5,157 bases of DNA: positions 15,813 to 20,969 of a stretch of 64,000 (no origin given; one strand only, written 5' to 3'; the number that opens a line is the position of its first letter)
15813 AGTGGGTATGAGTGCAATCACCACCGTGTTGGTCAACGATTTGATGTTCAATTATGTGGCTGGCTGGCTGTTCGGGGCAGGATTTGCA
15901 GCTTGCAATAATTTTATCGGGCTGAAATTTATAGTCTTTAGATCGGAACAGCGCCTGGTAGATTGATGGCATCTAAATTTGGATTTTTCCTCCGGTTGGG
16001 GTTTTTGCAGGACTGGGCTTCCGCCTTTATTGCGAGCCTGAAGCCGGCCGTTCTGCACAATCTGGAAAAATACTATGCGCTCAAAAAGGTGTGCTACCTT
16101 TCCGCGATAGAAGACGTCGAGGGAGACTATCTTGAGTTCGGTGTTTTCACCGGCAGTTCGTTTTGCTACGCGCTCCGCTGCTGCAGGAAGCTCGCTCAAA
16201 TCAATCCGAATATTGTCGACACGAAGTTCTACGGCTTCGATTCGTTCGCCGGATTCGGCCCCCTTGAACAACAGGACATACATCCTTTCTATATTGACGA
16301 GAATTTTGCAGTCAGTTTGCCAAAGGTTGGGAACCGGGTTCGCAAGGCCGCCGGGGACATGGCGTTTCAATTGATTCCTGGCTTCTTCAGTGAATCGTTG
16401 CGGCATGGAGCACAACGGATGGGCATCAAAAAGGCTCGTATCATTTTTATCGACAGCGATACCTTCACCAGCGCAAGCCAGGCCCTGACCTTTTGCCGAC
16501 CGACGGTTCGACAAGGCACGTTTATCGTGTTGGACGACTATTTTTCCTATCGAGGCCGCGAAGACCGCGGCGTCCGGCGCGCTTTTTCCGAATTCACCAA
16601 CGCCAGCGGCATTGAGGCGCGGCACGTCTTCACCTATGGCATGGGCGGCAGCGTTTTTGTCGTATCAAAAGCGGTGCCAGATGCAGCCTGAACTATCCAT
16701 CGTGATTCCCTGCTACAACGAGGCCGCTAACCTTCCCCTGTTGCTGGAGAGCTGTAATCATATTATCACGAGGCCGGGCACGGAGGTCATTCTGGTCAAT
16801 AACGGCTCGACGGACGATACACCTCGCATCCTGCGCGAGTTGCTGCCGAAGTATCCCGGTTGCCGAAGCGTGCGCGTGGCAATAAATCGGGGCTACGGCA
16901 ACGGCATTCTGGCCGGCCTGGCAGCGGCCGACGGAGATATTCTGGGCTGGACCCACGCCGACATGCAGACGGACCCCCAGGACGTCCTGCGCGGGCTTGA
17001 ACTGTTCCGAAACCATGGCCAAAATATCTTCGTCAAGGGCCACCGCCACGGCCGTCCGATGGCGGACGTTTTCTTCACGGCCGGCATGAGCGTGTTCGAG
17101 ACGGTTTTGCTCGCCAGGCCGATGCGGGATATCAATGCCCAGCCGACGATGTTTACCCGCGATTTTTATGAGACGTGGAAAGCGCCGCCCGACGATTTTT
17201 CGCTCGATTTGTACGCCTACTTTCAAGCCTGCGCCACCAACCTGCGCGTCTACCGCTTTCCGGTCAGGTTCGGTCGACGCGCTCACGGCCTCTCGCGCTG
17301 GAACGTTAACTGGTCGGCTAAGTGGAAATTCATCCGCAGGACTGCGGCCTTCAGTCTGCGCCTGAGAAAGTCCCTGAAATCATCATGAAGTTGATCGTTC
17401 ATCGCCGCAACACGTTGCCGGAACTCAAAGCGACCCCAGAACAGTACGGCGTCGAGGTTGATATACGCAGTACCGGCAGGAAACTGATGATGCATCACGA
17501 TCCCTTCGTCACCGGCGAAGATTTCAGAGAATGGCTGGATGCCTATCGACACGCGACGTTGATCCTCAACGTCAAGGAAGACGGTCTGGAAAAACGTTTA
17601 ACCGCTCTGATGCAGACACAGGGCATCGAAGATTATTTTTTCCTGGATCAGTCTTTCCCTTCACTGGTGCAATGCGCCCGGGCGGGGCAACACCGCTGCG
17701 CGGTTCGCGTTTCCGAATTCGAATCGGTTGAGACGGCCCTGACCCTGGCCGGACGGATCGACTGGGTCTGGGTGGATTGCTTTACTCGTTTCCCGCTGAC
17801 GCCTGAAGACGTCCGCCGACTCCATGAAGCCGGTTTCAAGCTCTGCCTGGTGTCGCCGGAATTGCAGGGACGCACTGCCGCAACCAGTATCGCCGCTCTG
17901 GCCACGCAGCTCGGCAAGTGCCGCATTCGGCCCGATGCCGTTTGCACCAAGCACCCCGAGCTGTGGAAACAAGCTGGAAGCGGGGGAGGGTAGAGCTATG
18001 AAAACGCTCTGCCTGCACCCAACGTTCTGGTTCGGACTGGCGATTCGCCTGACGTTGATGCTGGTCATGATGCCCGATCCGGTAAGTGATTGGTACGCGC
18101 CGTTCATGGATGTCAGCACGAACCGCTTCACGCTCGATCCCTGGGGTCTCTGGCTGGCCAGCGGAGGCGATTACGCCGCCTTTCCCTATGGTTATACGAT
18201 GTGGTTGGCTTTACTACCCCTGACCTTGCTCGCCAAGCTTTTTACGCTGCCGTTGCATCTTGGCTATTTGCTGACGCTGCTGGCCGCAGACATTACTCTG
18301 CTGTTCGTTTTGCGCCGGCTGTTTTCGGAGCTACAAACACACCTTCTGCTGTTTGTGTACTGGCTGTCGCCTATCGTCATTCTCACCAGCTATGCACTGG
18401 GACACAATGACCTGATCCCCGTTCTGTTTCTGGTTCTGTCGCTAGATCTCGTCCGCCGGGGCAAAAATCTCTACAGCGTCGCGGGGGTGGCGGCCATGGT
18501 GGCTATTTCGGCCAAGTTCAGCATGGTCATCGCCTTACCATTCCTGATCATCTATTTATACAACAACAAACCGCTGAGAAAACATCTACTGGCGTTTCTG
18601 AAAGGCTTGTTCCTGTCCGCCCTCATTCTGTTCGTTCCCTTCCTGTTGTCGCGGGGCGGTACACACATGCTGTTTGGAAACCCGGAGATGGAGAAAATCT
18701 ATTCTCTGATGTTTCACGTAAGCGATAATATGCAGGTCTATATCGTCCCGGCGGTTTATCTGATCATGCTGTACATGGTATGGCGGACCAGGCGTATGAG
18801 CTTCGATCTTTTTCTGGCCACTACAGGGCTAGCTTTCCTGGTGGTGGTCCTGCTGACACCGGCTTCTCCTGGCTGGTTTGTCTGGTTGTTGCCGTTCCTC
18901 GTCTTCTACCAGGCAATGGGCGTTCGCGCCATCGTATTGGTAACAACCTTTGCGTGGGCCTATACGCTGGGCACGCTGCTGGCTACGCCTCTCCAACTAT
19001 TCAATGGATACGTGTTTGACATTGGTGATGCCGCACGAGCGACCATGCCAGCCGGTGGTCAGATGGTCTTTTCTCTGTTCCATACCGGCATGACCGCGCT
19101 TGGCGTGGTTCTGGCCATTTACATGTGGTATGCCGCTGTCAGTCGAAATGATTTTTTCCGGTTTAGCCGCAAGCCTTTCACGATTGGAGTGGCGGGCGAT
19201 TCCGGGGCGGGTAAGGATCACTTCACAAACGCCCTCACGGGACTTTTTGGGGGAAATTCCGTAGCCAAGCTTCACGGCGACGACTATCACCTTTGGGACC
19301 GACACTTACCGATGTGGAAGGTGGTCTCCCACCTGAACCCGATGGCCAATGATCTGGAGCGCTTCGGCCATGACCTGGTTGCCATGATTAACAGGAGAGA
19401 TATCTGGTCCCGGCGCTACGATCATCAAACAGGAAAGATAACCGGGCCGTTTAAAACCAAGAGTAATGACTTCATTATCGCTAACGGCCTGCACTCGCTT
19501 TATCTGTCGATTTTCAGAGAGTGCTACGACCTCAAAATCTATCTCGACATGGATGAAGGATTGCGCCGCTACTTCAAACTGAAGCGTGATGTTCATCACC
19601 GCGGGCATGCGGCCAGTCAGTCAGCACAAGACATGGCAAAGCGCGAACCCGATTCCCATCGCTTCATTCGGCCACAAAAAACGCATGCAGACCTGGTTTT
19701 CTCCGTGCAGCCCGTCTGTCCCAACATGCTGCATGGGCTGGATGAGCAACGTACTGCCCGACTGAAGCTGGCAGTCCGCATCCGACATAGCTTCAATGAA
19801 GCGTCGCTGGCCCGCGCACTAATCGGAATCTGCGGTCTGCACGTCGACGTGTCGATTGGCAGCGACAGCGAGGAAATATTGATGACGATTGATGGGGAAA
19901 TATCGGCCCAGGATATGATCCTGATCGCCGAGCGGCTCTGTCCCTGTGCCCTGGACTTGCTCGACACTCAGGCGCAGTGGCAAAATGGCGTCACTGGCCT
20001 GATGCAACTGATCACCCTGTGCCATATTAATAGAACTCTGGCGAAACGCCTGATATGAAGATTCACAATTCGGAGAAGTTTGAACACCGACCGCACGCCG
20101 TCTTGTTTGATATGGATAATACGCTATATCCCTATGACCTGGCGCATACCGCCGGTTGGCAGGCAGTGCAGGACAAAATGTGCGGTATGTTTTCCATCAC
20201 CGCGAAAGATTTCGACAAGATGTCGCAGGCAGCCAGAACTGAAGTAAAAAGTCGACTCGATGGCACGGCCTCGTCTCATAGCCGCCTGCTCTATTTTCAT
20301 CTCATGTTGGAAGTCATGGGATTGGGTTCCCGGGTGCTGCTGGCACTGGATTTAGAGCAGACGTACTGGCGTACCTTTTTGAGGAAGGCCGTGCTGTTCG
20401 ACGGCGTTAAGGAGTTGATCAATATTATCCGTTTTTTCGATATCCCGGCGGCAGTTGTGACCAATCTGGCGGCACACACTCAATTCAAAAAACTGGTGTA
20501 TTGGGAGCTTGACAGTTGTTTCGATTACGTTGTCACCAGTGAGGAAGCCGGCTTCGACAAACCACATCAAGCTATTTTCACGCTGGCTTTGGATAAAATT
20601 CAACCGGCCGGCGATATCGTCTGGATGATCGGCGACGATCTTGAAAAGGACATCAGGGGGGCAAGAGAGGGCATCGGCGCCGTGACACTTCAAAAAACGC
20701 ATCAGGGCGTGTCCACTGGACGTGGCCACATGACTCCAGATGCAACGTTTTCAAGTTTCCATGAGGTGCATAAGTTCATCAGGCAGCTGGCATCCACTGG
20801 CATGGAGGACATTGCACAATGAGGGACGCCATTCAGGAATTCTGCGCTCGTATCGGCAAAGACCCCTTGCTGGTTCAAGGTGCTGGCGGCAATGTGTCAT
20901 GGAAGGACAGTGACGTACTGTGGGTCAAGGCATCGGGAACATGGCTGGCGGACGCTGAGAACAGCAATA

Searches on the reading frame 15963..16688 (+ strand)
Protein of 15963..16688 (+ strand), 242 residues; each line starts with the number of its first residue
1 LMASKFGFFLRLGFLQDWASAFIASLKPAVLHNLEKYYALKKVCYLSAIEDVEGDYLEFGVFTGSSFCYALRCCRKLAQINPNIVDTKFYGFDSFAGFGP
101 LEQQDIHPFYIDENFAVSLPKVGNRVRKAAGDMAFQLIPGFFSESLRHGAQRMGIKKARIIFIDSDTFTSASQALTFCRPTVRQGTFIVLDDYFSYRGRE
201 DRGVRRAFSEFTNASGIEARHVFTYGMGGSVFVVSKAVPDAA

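Call 14: search_protein_families(library=pfam, proteins=[window:15963-16688:+], max_evalue=0.001)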
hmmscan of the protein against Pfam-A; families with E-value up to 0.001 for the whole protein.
window:15963-16688:+ (242 aa): 2 families
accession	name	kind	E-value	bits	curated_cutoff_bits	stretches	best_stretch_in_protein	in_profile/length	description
PF05711.17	TylF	-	1.5e-14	54.3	23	1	47-219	86-250/264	Macrocin-O-methyltransferase (TylF)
PF13578.12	Methyltransf_24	-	6.1e-11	43.6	26.3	1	57-193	1-105/105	Methyltransferase domain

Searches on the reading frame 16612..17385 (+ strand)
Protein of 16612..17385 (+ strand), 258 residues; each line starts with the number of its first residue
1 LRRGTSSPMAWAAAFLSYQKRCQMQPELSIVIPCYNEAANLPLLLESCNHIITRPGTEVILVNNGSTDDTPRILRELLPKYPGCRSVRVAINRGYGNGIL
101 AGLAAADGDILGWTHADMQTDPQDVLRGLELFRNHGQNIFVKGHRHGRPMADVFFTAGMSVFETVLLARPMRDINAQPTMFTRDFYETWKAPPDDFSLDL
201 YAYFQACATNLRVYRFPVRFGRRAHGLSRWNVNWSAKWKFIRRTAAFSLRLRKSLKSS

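Call 14: search_protein_families(library=pfam, proteins=[window:16612-17385:+], max_evalue=0.001)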
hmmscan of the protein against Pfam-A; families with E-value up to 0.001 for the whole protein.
window:16612-17385:+ (258 aa): 3 families
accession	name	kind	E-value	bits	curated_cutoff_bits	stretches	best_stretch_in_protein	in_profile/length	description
PF00535.33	Glycos_transf_2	-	6.2e-27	95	23.3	1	29-146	1-117/168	Glycosyl transferase family 2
PF13641.12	Glyco_tranf_2_3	-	6.1e-06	26.8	27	1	26-120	1-99/230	Glycosyltransferase like family 2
PF12804.13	NTP_transf_3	-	0.0006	20.5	27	1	70-176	51-128/160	MobA-like NTP transferase domain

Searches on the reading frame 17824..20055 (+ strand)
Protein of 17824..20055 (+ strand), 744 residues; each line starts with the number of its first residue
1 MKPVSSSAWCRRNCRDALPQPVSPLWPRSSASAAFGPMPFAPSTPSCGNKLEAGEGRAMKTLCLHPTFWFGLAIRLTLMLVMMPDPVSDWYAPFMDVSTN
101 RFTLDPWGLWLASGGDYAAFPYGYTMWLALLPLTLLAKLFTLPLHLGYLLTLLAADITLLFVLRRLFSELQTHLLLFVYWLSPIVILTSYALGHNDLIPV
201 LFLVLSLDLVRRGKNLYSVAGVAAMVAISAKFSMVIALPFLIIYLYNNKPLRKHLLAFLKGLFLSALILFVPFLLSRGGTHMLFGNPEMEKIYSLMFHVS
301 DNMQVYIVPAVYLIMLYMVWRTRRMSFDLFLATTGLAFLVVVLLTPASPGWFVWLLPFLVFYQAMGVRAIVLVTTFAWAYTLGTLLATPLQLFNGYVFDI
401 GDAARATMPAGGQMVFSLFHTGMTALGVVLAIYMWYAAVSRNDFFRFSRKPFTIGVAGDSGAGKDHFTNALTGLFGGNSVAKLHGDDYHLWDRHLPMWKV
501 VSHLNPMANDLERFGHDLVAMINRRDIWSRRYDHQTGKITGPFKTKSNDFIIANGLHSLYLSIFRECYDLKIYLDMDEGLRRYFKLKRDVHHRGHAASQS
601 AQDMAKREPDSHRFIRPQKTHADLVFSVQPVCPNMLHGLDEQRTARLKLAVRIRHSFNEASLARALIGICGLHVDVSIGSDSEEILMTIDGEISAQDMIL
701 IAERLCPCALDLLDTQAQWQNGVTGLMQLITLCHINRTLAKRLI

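Call 14: search_protein_families(library=pfam, proteins=[window:17824-20055:+], max_evalue=0.001)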
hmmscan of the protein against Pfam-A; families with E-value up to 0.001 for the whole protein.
window:17824-20055:+ (744 aa): 1 family
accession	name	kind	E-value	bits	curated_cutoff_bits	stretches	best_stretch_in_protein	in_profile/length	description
PF00485.24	PRK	-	6.7e-28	98.3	22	1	454-630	2-191/196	Phosphoribulokinase / Uridine kinase family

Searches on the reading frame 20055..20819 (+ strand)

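Call 14: search_protein_families(library=pfam, proteins=[window:20055-20819:+], max_evalue=0.001)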
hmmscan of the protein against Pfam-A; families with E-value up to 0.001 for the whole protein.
window:20055-20819:+ (255 aa): 3 families
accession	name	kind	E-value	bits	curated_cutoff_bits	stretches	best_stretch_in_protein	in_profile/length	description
PF00702.32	Hydrolase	-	5.1e-17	63.3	26.4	1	15-205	3-189/191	haloacid dehalogenase-like hydrolase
PF13419.12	HAD_2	-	2e-15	57.8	23.8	1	16-205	1-170/178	Haloacid dehalogenase-like hydrolase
PF13242.12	Hydrolase_like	-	6.5e-08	32.8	22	1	168-205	3-40/75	HAD-hyrolase-like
